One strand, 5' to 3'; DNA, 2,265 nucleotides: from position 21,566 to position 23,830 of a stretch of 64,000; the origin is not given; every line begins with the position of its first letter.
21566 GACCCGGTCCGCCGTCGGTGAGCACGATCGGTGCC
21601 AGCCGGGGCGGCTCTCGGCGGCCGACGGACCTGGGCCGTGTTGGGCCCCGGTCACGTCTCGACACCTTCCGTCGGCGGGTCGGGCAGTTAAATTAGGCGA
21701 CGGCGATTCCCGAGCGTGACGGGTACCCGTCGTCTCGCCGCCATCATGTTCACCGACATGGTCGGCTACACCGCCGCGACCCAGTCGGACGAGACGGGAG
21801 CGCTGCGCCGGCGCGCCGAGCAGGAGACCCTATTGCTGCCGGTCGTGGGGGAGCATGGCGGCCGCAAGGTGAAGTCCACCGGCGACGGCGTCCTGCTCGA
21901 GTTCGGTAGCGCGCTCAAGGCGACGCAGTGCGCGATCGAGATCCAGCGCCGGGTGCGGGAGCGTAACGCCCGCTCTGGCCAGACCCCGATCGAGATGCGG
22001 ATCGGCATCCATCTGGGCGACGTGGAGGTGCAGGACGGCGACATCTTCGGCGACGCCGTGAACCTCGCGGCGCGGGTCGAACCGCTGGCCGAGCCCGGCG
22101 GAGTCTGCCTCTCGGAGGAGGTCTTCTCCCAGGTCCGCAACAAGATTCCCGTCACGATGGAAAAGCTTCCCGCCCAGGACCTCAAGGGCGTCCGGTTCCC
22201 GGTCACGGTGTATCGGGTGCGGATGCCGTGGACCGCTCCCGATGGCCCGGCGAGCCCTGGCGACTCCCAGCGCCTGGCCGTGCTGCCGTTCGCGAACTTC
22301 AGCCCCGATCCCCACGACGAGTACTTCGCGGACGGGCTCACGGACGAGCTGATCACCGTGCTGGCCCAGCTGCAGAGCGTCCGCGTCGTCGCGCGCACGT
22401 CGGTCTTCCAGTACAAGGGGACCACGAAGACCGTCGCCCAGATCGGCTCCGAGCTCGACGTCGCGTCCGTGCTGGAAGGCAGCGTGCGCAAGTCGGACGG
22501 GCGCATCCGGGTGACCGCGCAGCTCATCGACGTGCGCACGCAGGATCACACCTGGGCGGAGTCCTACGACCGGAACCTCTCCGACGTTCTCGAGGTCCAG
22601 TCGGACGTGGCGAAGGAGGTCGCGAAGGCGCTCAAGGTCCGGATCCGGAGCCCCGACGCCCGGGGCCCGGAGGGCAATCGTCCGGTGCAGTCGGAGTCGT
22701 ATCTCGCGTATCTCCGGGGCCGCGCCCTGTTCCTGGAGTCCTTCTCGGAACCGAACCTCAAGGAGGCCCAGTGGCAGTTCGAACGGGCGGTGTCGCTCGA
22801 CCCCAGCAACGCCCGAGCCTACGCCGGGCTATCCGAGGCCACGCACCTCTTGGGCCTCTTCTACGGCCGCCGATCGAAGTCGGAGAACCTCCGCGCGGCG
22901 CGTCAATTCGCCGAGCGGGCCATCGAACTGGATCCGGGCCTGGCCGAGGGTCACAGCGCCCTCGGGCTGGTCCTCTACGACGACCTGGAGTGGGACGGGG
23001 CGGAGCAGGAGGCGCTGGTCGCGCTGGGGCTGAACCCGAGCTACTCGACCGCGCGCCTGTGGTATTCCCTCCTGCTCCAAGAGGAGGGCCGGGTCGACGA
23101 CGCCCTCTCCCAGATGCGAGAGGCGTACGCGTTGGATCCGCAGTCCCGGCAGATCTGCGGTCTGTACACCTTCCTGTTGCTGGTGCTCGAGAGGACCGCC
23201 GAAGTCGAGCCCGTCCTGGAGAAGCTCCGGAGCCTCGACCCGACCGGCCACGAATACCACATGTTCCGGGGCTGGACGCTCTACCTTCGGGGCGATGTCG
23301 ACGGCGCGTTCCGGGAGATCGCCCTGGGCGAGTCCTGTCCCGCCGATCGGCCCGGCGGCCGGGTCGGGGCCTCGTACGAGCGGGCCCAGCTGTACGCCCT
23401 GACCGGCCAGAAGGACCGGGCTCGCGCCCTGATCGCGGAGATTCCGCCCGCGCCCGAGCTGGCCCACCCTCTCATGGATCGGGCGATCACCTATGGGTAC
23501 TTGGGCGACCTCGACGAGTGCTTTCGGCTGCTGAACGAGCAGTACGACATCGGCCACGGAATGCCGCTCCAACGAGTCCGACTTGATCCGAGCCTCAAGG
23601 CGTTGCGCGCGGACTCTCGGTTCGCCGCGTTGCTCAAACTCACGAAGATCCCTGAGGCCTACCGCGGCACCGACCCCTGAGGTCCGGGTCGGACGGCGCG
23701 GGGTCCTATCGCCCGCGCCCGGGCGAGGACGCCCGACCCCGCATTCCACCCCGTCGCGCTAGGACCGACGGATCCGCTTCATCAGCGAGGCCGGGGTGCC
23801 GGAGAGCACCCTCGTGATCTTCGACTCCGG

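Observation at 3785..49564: Local expansion of class III nucleotidyl cyclases: three cyclase–TolB-like–TPR paralogs plus two divergent cyclase architectures within 64 kb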

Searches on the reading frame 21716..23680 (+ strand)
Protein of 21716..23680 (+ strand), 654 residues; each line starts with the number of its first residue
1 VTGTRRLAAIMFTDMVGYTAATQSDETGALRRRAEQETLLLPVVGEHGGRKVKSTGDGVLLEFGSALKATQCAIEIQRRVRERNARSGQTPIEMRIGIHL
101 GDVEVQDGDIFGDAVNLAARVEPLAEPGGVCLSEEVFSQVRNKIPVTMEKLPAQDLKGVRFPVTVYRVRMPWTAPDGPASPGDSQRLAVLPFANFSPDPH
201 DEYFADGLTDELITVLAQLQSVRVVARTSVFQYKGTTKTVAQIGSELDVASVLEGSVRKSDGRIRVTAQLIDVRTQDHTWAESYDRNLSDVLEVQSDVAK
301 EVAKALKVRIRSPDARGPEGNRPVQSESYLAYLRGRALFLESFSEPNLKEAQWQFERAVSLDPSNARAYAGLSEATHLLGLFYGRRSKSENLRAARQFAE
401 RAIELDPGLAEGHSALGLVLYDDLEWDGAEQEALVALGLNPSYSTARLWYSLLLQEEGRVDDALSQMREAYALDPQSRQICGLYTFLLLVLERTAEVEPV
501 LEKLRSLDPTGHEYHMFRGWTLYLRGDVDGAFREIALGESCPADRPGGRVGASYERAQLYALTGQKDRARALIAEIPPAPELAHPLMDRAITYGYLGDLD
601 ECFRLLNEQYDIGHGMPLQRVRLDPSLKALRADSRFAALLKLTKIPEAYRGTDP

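Call 8: search_protein_families(library=pfam, proteins=[window:21716-23680:+], max_evalue=0.01)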
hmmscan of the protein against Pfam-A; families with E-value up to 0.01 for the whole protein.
window:21716-23680:+ (654 aa): 11 families
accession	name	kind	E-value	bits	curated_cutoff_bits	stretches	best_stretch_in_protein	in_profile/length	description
PF14559.12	TPR_19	-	3.4e-14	53.3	25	1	456-518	3-65/68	Tetratricopeptide repeat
PF00211.25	Guanylate_cyc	-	1.2e-11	45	21.9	1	9-158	10-172/183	Adenylate and Guanylate cyclase catalytic domain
PF07719.23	TPR_2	-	5.8e-11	42.1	27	0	450-476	7-33/34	Tetratricopeptide repeat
PF13432.12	TPR_16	-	1.5e-09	38.5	32.7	1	415-477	2-64/65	Tetratricopeptide repeat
PF13414.12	TPR_11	-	4.8e-09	36.2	26.8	0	400-422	18-40/42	TPR repeat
PF13428.12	TPR_14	-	1.9e-08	34.6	23.5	0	446-481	3-38/44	Tetratricopeptide repeat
PF13431.12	TPR_17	-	4e-08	33.3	24.4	0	355-375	2-22/34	Tetratricopeptide repeat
PF13181.12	TPR_8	-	5.1e-06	26.7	25.7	0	388-407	13-32/34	Tetratricopeptide repeat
PF13429.12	TPR_15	-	0.00029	20.8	26.2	1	450-506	152-208/280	Tetratricopeptide repeat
PF09613.16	HrpB1_HrpK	-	0.0022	18.1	29.3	0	490-535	23-68/126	Bacterial type III secretion protein (HrpB1_HrpK)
PF12895.13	ANAPC3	-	0.0095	16.6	27.2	0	441-503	20-81/82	Anaphase-promoting complex, cyclosome, subunit 3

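Call 13: find_encoding_contigs(protein=window:21716-23680:+, flank=3000, max_places=4)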
Protein window:21716-23680:+ (654 aa): no gene with exactly this product is on record in the collection.

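Call 14: find_homologous_proteins(query=window:21716-23680:+)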
Query window:21716-23680:+ (654 aa): 7219 proteins with E <= 0.001 among 8000 candidates; the best 120 are listed.
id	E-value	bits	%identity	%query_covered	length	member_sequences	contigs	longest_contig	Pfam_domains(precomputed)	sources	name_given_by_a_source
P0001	0.0e+0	1440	100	98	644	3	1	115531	PF14559.13,PF13431.13,PF13414.13,PF13432.13,PF13428.13,PF00211.26,PF13181.13,PF07719.24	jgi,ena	-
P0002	1.6e-256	871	64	98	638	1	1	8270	PF14559.13,PF13431.13,PF13414.13,PF13432.13,PF00211.26,PF07719.24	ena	-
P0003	7.1e-238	809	49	98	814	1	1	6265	PF14559.13,PF13431.13,PF13414.13,PF00211.26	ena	-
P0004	1.9e-223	762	55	99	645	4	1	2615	PF14559.13,PF13431.13,PF13414.13,PF00211.26,PF07719.24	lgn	-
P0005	3.0e-223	761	57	97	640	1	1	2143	PF14559.13,PF13431.13,PF13414.13,PF13432.13,PF13428.13,PF00211.26,PF07719.24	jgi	jgi:adenylate cyclase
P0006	5.9e-222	757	56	97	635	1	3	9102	PF14559.13,PF13431.13,PF13414.13,PF13428.13,PF00211.26,PF07719.24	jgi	jgi:adenylate cyclase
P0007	5.1e-218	744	56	97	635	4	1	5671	PF14559.13,PF13431.13,PF13414.13,PF00211.26,PF07719.24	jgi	jgi:adenylate cyclase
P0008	2.8e-215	735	54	99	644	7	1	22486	PF14559.13,PF13431.13,PF13414.13,PF21033.5,PF13432.13,PF13428.13,PF00211.26,PF07719.24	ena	-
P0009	1.9e-214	732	55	99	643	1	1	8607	PF14559.13,PF13431.13,PF13414.13,PF00211.26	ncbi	-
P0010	3.5e-214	731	55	99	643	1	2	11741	PF13431.13,PF13414.13,PF00211.26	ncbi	-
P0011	5.4e-214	730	47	98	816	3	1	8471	PF14559.13,PF13431.13,PF13414.13,PF13428.13,PF00211.26,PF13181.13,PF07719.24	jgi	-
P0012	1.3e-209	716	53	99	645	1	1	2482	PF14559.13,PF13431.13,PF13414.13,PF21033.5,PF13432.13,PF13428.13,PF00211.26,PF07719.24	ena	-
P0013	3.2e-209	715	54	97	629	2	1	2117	PF14559.13,PF13431.13,PF13414.13,PF00211.26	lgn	-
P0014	2.7e-206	705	54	98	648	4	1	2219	PF14559.13,PF00211.26,PF07719.24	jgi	-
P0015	5.7e-206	704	55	97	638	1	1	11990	PF14559.13,PF13431.13,PF13414.13,PF00211.26,PF07719.24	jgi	jgi:adenylate cyclase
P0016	2.7e-203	695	53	99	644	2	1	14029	PF14559.13,PF13414.13,PF21033.5,PF00211.26,PF07719.24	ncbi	-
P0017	1.1e-201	690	53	98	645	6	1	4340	PF14559.13,PF13431.13,PF13414.13,PF21033.5,PF13432.13,PF13428.13,PF00211.26,PF07719.24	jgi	-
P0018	4.6e-201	688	52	98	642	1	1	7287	PF14559.13,PF13431.13,PF13414.13,PF13432.13,PF13428.13,PF00211.26,PF07719.24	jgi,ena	-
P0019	2.8e-200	685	51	98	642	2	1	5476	PF14559.13,PF13431.13,PF13414.13,PF13432.13,PF13428.13,PF00211.26,PF07719.24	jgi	-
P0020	1.9e-199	682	42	99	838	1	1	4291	PF14559.13,PF13431.13,PF13414.13,PF00515.35,PF00211.26,PF07719.24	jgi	jgi:class 3 adenylate cyclase/TolB-like protein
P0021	3.9e-199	681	51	98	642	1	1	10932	PF14559.13,PF13431.13,PF13414.13,PF13432.13,PF13428.13,PF00211.26,PF07719.24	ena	-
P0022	1.2e-198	680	51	98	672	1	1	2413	PF14559.13,PF13431.13,PF13414.13,PF21033.5,PF13428.13,PF00211.26,PF07719.24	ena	-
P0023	1.5e-197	676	52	97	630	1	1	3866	PF14559.13,PF13414.13,PF21033.5,PF00211.26,PF07719.24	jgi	jgi:adenylate cyclase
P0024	4.4e-195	668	44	99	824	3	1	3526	PF13431.13,PF13414.13,PF13176.13,PF13428.13,PF14559.13,PF00515.35,PF12895.14,PF13424.13,PF13432.13,PF00211.26,PF13181.13,PF07719.24,PF13174.13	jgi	jgi:adenylate cyclase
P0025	7.4e-194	664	39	97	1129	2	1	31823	PF13431.13,PF23914.2,PF25062.2,PF13414.13,PF13428.13,PF14559.13,PF00515.35,PF12895.14,PF13424.13,PF21033.5,PF13432.13,PF00211.26,PF13181.13,PF07719.24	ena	-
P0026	1.9e-193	663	42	99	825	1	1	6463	PF14559.13,PF13431.13,PF13414.13,PF00515.35,PF13424.13,PF13176.13,PF13432.13,PF13428.13,PF00211.26,PF13181.13,PF07719.24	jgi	jgi:adenylate cyclase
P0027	7.8e-192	657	46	88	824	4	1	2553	PF13431.13,PF13414.13,PF13176.13,PF13428.13,PF14559.13,PF00515.35,PF13424.13,PF13432.13,PF00211.26,PF13181.13,PF07719.24,PF13174.13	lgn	-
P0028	2.8e-190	652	50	98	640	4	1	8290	PF14559.13,PF13431.13,PF13414.13,PF12895.14,PF21033.5,PF13432.13,PF13428.13,PF00211.26,PF13181.13,PF07719.24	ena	-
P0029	9.9e-190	650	52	98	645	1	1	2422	PF13431.13,PF00211.26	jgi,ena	-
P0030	1.0e-189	650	50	99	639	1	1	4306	PF14559.13,PF13431.13,PF13414.13,PF13428.13,PF00211.26,PF07719.24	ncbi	-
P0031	2.7e-189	649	51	98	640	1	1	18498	PF07721.21,PF14559.13,PF13431.13,PF13414.13,PF21033.5,PF13428.13,PF00211.26,PF13181.13,PF07719.24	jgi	jgi:TolB-like protein/class 3 adenylate cyclase/Tfp pilus assembly protein PilF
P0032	2.7e-188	646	52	99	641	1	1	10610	PF13414.13,PF21033.5,PF00211.26,PF13181.13,PF07719.24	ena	-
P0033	2.6e-187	642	49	99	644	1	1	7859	PF14559.13,PF13431.13,PF13414.13,PF21033.5,PF13428.13,PF00211.26,PF07719.24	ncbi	-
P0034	3.9e-187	642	50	96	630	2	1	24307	PF07721.21,PF14559.13,PF13431.13,PF13414.13,PF12895.14,PF13428.13,PF00211.26,PF07719.24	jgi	jgi:TolB-like protein/Tfp pilus assembly protein PilF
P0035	6.3e-187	641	51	99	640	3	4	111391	PF14559.13,PF13431.13,PF13414.13,PF21033.5,PF13428.13,PF00211.26,PF07719.24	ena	-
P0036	7.8e-187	641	51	96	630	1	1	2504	PF13431.13,PF13414.13,PF00211.26,PF07719.24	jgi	jgi:adenylate cyclase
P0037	7.9e-187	641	50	96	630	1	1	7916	PF14559.13,PF13431.13,PF13414.13,PF00515.35,PF21033.5,PF13428.13,PF00211.26,PF07719.24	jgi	jgi:adenylate cyclase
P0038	1.2e-186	640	51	98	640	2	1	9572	PF13431.13,PF13414.13,PF00211.26,PF07719.24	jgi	jgi:adenylate cyclase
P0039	1.2e-186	640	51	97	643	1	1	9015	PF14559.13,PF13431.13,PF13414.13,PF13428.13,PF00211.26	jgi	jgi:TolB-like protein/class 3 adenylate cyclase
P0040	1.4e-186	640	50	98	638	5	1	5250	PF14559.13,PF13431.13,PF13414.13,PF00515.35,PF13432.13,PF13428.13,PF00211.26,PF07719.24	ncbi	-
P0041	1.4e-186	640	51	98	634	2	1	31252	PF14559.13,PF13431.13,PF13414.13,PF12895.14,PF21033.5,PF13428.13,PF00211.26,PF07719.24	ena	-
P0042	1.7e-186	640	50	98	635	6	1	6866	PF14559.13,PF13431.13,PF13414.13,PF13432.13,PF00211.26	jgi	-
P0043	1.9e-186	640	50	98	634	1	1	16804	PF14559.13,PF13431.13,PF13414.13,PF13432.13,PF00211.26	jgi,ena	-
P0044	2.2e-186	639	49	99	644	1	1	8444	PF14559.13,PF13431.13,PF13414.13,PF13428.13,PF00211.26,PF07719.24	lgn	-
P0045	2.5e-186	639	50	96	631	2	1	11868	PF14559.13,PF13431.13,PF13414.13,PF00515.35,PF21033.5,PF13432.13,PF00211.26,PF13181.13,PF07719.24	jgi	-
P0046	2.7e-186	639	51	98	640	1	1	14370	PF13431.13,PF13414.13,PF00211.26,PF13181.13,PF07719.24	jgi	jgi:adenylate cyclase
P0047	3.5e-186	639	50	98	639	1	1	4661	PF13431.13,PF13414.13,PF21033.5,PF00211.26,PF07719.24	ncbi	-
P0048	4.4e-186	638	50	98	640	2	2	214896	PF13431.13,PF13414.13,PF00515.35,PF13432.13,PF00211.26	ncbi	ncbi:MAG: adenylate/guanylate cyclase domain-containing protein [Thermoplasmata archaeon]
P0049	4.5e-186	638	49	98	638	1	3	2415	PF14559.13,PF13431.13,PF13414.13,PF13432.13,PF13428.13,PF00211.26,PF07719.24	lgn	-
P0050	1.1e-185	637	50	98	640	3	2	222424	PF14559.13,PF13431.13,PF13414.13,PF21033.5,PF13432.13,PF13428.13,PF00211.26,PF07719.24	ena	-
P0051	2.4e-185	636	50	98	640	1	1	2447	PF13431.13,PF13414.13,PF21033.5,PF00211.26,PF07719.24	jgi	jgi:adenylate cyclase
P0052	4.1e-185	635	50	98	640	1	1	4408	PF13431.13,PF13414.13,PF21033.5,PF00211.26,PF07719.24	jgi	jgi:adenylate cyclase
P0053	6.5e-185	634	51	97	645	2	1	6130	PF14559.13,PF13431.13,PF13414.13,PF13432.13,PF13428.13,PF00211.26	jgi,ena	-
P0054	6.6e-185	634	50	97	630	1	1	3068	PF14559.13,PF13431.13,PF13414.13,PF00515.35,PF21033.5,PF13428.13,PF00211.26,PF13181.13,PF07719.24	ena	-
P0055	1.2e-184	634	49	98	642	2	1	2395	PF14559.13,PF13431.13,PF13414.13,PF13428.13,PF00211.26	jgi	-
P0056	2.7e-184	632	50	97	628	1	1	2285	PF14559.13,PF13431.13,PF13414.13,PF00515.35,PF21033.5,PF13432.13,PF13428.13,PF00211.26,PF13181.13,PF07719.24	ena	-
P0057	2.9e-184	632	51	96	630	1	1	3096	PF13431.13,PF13414.13,PF00515.35,PF00211.26,PF13181.13,PF07719.24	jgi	jgi:adenylate cyclase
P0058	3.3e-184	632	51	97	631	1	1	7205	PF13414.13,PF21033.5,PF00211.26,PF13181.13,PF07719.24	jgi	-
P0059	1.2e-183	630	51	99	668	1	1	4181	PF14559.13,PF13414.13,PF21033.5,PF13428.13,PF00211.26,PF07719.24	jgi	jgi:adenylate cyclase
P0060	2.1e-183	629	50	96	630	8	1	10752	PF14559.13,PF13431.13,PF13414.13,PF00515.35,PF21033.5,PF13428.13,PF00211.26,PF13181.13,PF07719.24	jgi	-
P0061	2.3e-183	629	50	98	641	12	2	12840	PF14559.13,PF13431.13,PF13414.13,PF13428.13,PF00211.26,PF13181.13,PF07719.24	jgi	-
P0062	3.7e-183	629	52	98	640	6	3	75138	PF14559.13,PF13431.13,PF13414.13,PF00211.26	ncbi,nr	ncbi:MAG: adenylate/guanylate cyclase domain-containing protein [Thermoplasmata archaeon]|nr:adenyla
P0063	3.8e-183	629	50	98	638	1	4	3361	PF14559.13,PF13431.13,PF23914.2,PF13414.13,PF13432.13,PF13428.13,PF00211.26,PF13181.13,PF07719.24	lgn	-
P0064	6.1e-183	628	50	98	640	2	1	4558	PF13431.13,PF13414.13,PF13428.13,PF00211.26,PF07719.24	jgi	-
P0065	8.3e-183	627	49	98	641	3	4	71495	PF14559.13,PF13431.13,PF23914.2,PF13414.13,PF21033.5,PF00211.26,PF13181.13,PF07719.24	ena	-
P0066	1.0e-182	627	49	98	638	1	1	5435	PF14559.13,PF13431.13,PF13414.13,PF13432.13,PF13428.13,PF00211.26,PF13181.13,PF07719.24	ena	-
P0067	1.2e-182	627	50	97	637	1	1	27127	PF14559.13,PF13431.13,PF13414.13,PF00211.26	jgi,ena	-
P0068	1.3e-182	627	49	98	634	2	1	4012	PF14559.13,PF13431.13,PF13414.13,PF12895.14,PF13428.13,PF00211.26,PF07719.24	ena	-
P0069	1.3e-182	627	50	97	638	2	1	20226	PF14559.13,PF13431.13,PF13414.13,PF13428.13,PF00211.26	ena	-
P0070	2.2e-182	626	49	98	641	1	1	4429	PF14559.13,PF13431.13,PF13414.13,PF00515.35,PF12895.14,PF21033.5,PF13432.13,PF13428.13,PF00211.26,PF13181.13,PF07719.24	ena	-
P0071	2.7e-182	626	50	96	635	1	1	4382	PF14559.13,PF13431.13,PF13414.13,PF00515.35,PF21033.5,PF13432.13,PF13428.13,PF00211.26,PF07719.24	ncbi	-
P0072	3.0e-182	626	50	96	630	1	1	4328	PF14559.13,PF13431.13,PF13414.13,PF12895.14,PF21033.5,PF13428.13,PF00211.26,PF13181.13,PF07719.24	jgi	jgi:adenylate cyclase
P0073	3.5e-182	625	49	93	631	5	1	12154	PF14559.13,PF13431.13,PF13414.13,PF00515.35,PF21033.5,PF13428.13,PF00211.26,PF13181.13,PF07719.24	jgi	-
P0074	4.4e-182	625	50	98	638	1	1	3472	PF14559.13,PF13431.13,PF13414.13,PF00515.35,PF21033.5,PF13428.13,PF00211.26,PF07719.24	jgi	jgi:adenylate cyclase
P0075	5.8e-182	625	49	97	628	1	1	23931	PF14559.13,PF13431.13,PF13414.13,PF00515.35,PF13432.13,PF13428.13,PF00211.26,PF13181.13,PF07719.24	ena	-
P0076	6.6e-182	624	50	97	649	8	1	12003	PF13414.13,PF00211.26,PF07719.24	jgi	-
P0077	6.9e-182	624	49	98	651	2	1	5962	PF14559.13,PF13431.13,PF13414.13,PF00515.35,PF21033.5,PF13432.13,PF13428.13,PF00211.26,PF07719.24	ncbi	-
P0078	7.4e-182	624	49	98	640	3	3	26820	PF14559.13,PF13431.13,PF13414.13,PF13428.13,PF00211.26,PF07719.24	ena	-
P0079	1.1e-181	624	49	98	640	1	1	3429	PF14559.13,PF13431.13,PF13414.13,PF21033.5,PF00211.26,PF13181.13,PF07719.24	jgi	jgi:adenylate cyclase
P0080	1.2e-181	624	50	99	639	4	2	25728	PF14559.13,PF13431.13,PF13414.13,PF13432.13,PF00211.26,PF13181.13,PF07719.24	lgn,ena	-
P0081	1.3e-181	624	50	96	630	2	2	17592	PF14559.13,PF13431.13,PF13414.13,PF21033.5,PF00211.26,PF07719.24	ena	-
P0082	1.3e-181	623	51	96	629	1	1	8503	PF14559.13,PF13431.13,PF13414.13,PF13432.13,PF13428.13,PF00211.26,PF13181.13,PF07719.24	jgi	jgi:adenylate cyclase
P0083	1.8e-181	623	51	97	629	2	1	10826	PF14559.13,PF13431.13,PF13414.13,PF13428.13,PF00211.26,PF13181.13,PF07719.24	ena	-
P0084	2.1e-181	623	48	98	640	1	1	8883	PF14559.13,PF13431.13,PF13414.13,PF00211.26,PF07719.24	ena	-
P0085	2.5e-181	623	50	93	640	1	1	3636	PF14559.13,PF13431.13,PF13414.13,PF13432.13,PF13428.13,PF00211.26,PF13181.13,PF07719.24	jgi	jgi:adenylate cyclase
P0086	2.8e-181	622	50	98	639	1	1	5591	PF14559.13,PF13431.13,PF13414.13,PF13428.13,PF00211.26,PF07719.24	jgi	jgi:adenylate cyclase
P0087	3.0e-181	622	50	98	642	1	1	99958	PF14559.13,PF13431.13,PF13414.13,PF13432.13,PF13428.13,PF00211.26,PF07719.24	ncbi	-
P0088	5.8e-181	621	51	98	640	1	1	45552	PF14559.13,PF13414.13,PF00211.26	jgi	jgi:adenylate cyclase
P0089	1.1e-180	620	49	97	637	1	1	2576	PF14559.13,PF13431.13,PF00211.26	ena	-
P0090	1.2e-180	620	50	98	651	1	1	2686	PF14559.13,PF13431.13,PF13414.13,PF00211.26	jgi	jgi:adenylate cyclase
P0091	1.2e-180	620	49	97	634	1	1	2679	PF14559.13,PF13431.13,PF23914.2,PF13414.13,PF13428.13,PF00211.26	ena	-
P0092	2.1e-180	620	49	98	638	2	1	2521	PF07721.21,PF14559.13,PF13431.13,PF13414.13,PF21033.5,PF13432.13,PF13428.13,PF00211.26,PF13181.13,PF07719.24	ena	-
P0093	2.6e-180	619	49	97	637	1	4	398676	PF14559.13,PF13431.13,PF13414.13,PF13432.13,PF13428.13,PF00211.26,PF13181.13,PF07719.24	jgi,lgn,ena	jgi:TolB-like protein/class 3 adenylate cyclase/Tfp pilus assembly protein PilF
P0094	2.6e-180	619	50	98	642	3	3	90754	PF14559.13,PF13431.13,PF13414.13,PF00515.35,PF13432.13,PF13428.13,PF00211.26,PF13181.13,PF07719.24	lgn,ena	-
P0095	3.1e-180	619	50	98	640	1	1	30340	PF14559.13,PF13431.13,PF13414.13,PF13428.13,PF00211.26,PF07719.24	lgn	-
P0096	5.1e-180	618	49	98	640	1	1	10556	PF14559.13,PF13431.13,PF13414.13,PF21033.5,PF13432.13,PF13428.13,PF00211.26,PF07719.24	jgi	jgi:adenylate cyclase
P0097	6.5e-180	618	49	97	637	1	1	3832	PF14559.13,PF13431.13,PF13414.13,PF13428.13,PF00211.26,PF07719.24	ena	-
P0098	7.5e-180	618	48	98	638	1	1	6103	PF14559.13,PF13431.13,PF23914.2,PF13414.13,PF13432.13,PF13428.13,PF00211.26,PF13181.13,PF07719.24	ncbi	-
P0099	8.4e-180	618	49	96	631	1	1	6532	PF14559.13,PF13431.13,PF13414.13,PF00515.35,PF21033.5,PF13432.13,PF00211.26,PF13181.13,PF07719.24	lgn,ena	-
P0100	1.1e-179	617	49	98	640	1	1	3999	PF14559.13,PF13431.13,PF13414.13,PF00515.35,PF21033.5,PF13428.13,PF00211.26,PF07719.24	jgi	jgi:adenylate cyclase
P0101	1.4e-179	617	49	98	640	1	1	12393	PF14559.13,PF13431.13,PF13414.13,PF00515.35,PF21033.5,PF00211.26,PF07719.24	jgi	jgi:adenylate cyclase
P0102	1.8e-179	616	50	98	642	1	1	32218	PF14559.13,PF13431.13,PF13414.13,PF00515.35,PF12895.14,PF21033.5,PF13432.13,PF13428.13,PF00211.26,PF13181.13,PF07719.24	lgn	-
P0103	1.9e-179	616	49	98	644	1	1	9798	PF14559.13,PF13431.13,PF13414.13,PF13432.13,PF13428.13,PF00211.26,PF07719.24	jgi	-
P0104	3.3e-179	616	49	96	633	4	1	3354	PF14559.13,PF13431.13,PF13414.13,PF00515.35,PF21033.5,PF13432.13,PF13428.13,PF00211.26,PF13181.13,PF07719.24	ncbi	-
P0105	5.8e-179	615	49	98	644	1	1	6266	PF13431.13,PF21033.5,PF13429.13,PF00211.26,PF07719.24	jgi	jgi:adenylate cyclase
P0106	7.1e-179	614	49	98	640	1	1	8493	PF14559.13,PF13431.13,PF13414.13,PF21033.5,PF13428.13,PF00211.26,PF13181.13,PF07719.24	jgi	jgi:adenylate cyclase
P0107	9.1e-179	614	49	98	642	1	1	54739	PF13431.13,PF00211.26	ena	-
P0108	1.3e-178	614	48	98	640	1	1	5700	PF14559.13,PF13431.13,PF13414.13,PF13424.13,PF13432.13,PF13428.13,PF00211.26,PF13181.13,PF07719.24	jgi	-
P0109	1.6e-178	613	50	97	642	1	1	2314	PF14559.13,PF13431.13,PF13414.13,PF13432.13,PF13428.13,PF00211.26,PF07719.24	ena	-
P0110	2.2e-178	613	49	98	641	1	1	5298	PF07721.21,PF14559.13,PF13431.13,PF13414.13,PF21033.5,PF13432.13,PF13428.13,PF00211.26,PF13181.13,PF07719.24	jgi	jgi:adenylate cyclase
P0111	2.4e-178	613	50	97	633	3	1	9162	PF14559.13,PF13431.13,PF13414.13,PF00515.35,PF00211.26,PF07719.24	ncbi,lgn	-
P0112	2.7e-178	613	49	98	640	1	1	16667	PF14559.13,PF13431.13,PF13414.13,PF00515.35,PF21033.5,PF13428.13,PF00211.26,PF13181.13,PF07719.24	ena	-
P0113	3.2e-178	612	50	97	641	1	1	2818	PF14559.13,PF13431.13,PF13414.13,PF00515.35,PF21033.5,PF13432.13,PF13428.13,PF00211.26,PF13181.13,PF07719.24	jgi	jgi:adenylate cyclase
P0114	6.3e-178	611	49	96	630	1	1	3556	PF14559.13,PF13431.13,PF13414.13,PF21033.5,PF13428.13,PF00211.26,PF13181.13,PF07719.24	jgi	jgi:adenylate cyclase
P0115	7.8e-178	611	49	98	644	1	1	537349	PF13431.13,PF00211.26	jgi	jgi:adenylate cyclase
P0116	7.9e-178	611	49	98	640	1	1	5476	PF13431.13,PF13414.13,PF00515.35,PF21033.5,PF00211.26,PF13181.13,PF07719.24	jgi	jgi:adenylate cyclase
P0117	9.0e-178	611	47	99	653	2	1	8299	PF14559.13,PF13431.13,PF13414.13,PF21033.5,PF00211.26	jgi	jgi:adenylate cyclase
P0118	9.5e-178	611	50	96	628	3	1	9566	PF14559.13,PF13431.13,PF13414.13,PF00515.35,PF13424.13,PF13432.13,PF13428.13,PF00211.26,PF13181.13,PF07719.24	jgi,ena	-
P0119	1.2e-177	610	51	96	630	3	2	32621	PF14559.13,PF13431.13,PF13414.13,PF00211.26,PF07719.24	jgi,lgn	-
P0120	1.3e-177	610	49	97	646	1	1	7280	PF14559.13,PF13431.13,PF13414.13,PF00515.35,PF21033.5,PF13432.13,PF13428.13,PF00211.26,PF13181.13,PF07719.24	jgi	jgi:adenylate cyclase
